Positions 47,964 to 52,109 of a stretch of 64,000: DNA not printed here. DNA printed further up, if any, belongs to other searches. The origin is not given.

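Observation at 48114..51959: Stand-alone 1281-aa helicase-nuclease fusion: candidate single-gene nucleic-acid surveillance or defence module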

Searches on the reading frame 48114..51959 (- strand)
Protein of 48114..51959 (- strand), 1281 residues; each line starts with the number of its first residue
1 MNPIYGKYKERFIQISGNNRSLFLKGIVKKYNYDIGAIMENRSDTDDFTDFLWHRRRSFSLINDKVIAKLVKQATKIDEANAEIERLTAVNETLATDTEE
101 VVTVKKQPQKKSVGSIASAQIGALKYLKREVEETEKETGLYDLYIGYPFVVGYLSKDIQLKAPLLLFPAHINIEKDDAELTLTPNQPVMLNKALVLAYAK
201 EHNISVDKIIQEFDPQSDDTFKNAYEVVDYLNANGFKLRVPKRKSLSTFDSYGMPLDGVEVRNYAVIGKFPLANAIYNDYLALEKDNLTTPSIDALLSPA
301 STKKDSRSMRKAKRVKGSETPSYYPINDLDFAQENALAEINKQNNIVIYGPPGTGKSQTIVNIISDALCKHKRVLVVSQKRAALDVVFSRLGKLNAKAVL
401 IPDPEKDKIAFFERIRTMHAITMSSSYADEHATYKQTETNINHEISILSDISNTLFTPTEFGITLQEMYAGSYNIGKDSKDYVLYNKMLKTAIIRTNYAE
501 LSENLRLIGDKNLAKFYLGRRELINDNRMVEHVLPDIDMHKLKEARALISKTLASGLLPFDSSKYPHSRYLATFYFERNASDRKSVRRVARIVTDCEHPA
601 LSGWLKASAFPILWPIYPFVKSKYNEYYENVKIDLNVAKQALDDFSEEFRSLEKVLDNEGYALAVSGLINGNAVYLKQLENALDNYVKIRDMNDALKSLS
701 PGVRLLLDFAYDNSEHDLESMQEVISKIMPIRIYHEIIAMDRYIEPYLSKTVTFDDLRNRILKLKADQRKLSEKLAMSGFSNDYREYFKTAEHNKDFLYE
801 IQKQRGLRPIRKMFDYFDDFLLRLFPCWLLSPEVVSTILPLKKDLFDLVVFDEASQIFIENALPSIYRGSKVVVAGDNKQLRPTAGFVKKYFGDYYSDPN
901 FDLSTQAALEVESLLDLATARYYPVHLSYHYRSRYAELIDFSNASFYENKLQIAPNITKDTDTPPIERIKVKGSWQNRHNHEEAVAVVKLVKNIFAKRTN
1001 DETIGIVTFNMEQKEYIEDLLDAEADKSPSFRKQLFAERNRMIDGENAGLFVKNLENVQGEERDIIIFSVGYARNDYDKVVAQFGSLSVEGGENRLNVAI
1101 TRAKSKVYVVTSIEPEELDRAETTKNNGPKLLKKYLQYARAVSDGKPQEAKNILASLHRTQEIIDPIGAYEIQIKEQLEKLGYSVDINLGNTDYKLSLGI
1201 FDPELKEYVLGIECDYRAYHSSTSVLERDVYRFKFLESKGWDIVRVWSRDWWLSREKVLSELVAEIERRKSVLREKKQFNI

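Call 3: search_protein_families(library=pfam, proteins=[window:48114-51959:-], max_evalue=0.1)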
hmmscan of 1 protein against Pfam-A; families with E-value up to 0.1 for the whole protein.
window:48114-51959:- (1281 aa): 28 families (the best 25 are shown)
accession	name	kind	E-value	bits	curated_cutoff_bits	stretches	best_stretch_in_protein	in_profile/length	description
PF18741.7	MTES_1575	-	2.5e-23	82.4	38.2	1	1171-1266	2-96/96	REase_MTES_1575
PF13087.12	AAA_12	-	2.9e-22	79.6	27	1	920-1112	11-193/195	AAA domain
PF13086.12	AAA_11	-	2.9e-18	67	27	2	329-451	2-126/257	AAA domain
PF13245.12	AAA_19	-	4.5e-07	30.6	25.1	1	333-442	1-90/134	AAA domain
PF13195.11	DUF4011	-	1e-05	26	22.2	1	94-194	63-154/158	Protein of unknown function (DUF4011)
PF00580.27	UvrD-helicase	-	0.00023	21.4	23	1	331-464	3-112/271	UvrD/REP helicase N-terminal domain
PF13604.12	AAA_30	-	0.0006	20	27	0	331-391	4-66/191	AAA domain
PF20720.3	nSTAND3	-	0.00088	19.4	27.2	1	334-379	8-53/155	Novel STAND NTPase 3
PF01443.25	Viral_helicase1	-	0.00089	19.6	21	0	346-380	1-34/228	Viral superfamily 1 RNA helicase core domain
PF04851.21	ResIII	-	0.0013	19.1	22.5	1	333-395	8-77/164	Type III restriction enzyme, res subunit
PF00270.35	DEAD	-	0.0016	18.7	26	1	333-397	4-71/167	DEAD/DEAH box helicase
PF25201.1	nSTAND6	-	0.0028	18.1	27.7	1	334-394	9-70/148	Novel STAND NTPase 6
PF01695.23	IstB_IS21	-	0.0028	17.6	24.1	1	295-380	35-129/238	IstB-like ATP binding protein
PF02562.22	PhoH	-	0.004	17.1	27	0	328-371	4-47/205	PhoH-like protein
PF01637.24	ATPase_2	-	0.006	16.8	33.2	1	337-381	14-58/225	ATPase domain predominantly from Archaea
PF04480.18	DUF559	-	0.056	13.8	20.6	0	1212-1266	57-108/109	Protein of unknown function (DUF559)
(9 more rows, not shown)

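Call 4: search_protein_families(library=padloc, proteins=[window:48114-51959:-], max_evalue=0.1)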
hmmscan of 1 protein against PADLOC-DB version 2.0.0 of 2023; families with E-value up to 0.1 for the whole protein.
window:48114-51959:- (1281 aa): 11 families
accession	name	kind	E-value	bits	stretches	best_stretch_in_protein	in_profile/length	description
PDLC05009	PDC-S37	-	8.6e-166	552.1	2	486-1277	588-1349/1550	-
PDLC02194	Hhe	-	6.1e-90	300.2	2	800-1271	1335-1785/1911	-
PDLC03924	MkoC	-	3.7e-33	112.7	3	925-1158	771-982/1136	-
PDLC03920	MkoA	-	7.6e-31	105.3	2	842-1143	786-1101/1112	-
PDLC03921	MkoA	-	1.2e-19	67.6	3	323-397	1019-1098/1607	-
PDLC04140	mad8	-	9.5e-10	36.5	1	339-501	23-139/314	mads_8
PDLC02895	DpdJ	-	3.7e-08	28.7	1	844-1112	191-453/2112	DpdJ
PDLC00104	GajB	-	0.00038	17.3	0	1032-1112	486-564/574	UrvD helicase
PDLC02196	IetA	-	0.00059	17.4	1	337-365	116-143/374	-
PDLC00117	GajB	-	0.0023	14.5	0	337-369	21-53/604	UrvD helicase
PDLC04173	GajB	-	0.012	12.7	1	339-395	5-60/471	-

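Call 5: search_protein_families(library=ncbifam, proteins=[window:48114-51959:-], max_evalue=0.1)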
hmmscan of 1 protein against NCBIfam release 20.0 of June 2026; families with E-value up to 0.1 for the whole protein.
window:48114-51959:- (1281 aa): 15 families
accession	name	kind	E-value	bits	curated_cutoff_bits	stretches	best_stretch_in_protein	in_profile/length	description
NF058533.1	antiphage_ProA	equivalog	6.1e-172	574.3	1500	2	630-1276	1085-1713/1903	anti-phage protein ProA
NF042953.1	Hhe_antiphage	equivalog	1.3e-119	400.8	2000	2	799-1276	1235-1690/1797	DUF4011 domain-containing anti-phage protein Hhe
TIGR00376.1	TIGR00376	hypoth_equivalog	3.6e-27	95.1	348.9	2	841-1114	359-612/639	IGHMBP2 family helicase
NF040671.1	PLuB_AAA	exception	4.7e-22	77.3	999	2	845-1112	962-1231/1256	PLuB system helicase-like protein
TIGR01448.2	helicase_RecD2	equivalog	2e-05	22.9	500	1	327-373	315-361/713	SF1B family DNA helicase RecD2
TIGR01447.1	recD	equivalog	0.00013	20.7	310.15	1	330-365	150-185/597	exodeoxyribonuclease V subunit alpha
NF004069.0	PRK05580.2-1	equivalog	0.0013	17.2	767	1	327-377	110-160/612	primosomal protein N'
NF042959.1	IteA_antiphage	equivalog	0.0031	16.7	510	1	337-364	119-146/367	anti-phage ATPase IteA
NF038214.1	IS21_help_AAA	equivalog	0.0087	15.8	200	1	337-376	84-123/232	IS21-like element helper ATPase IstB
NF004072.0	PRK05580.2-4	equivalog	0.0089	14.3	1030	1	311-379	104-173/648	primosomal protein N'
TIGR02928.1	TIGR02928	subfamily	0.016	14.1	181.3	1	341-365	38-62/366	orc1/cdc6 family replication initiation protein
NF007294.0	PRK09767.1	equivalog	0.019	15.1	218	1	1228-1270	72-114/117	DUF559 domain-containing protein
NF004066.1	PRK05580.1-3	equivalog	0.029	12.6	813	0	286-377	213-305/788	primosomal protein N'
NF052542.1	mucin_mul1B_fam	subfamily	0.033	13.4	75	0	977-1004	287-314/320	Mul1B family putative transporter subunit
TIGR02788.1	VirB11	equivalog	0.04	13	249.95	1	340-379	141-179/308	P-type DNA transfer ATPase VirB11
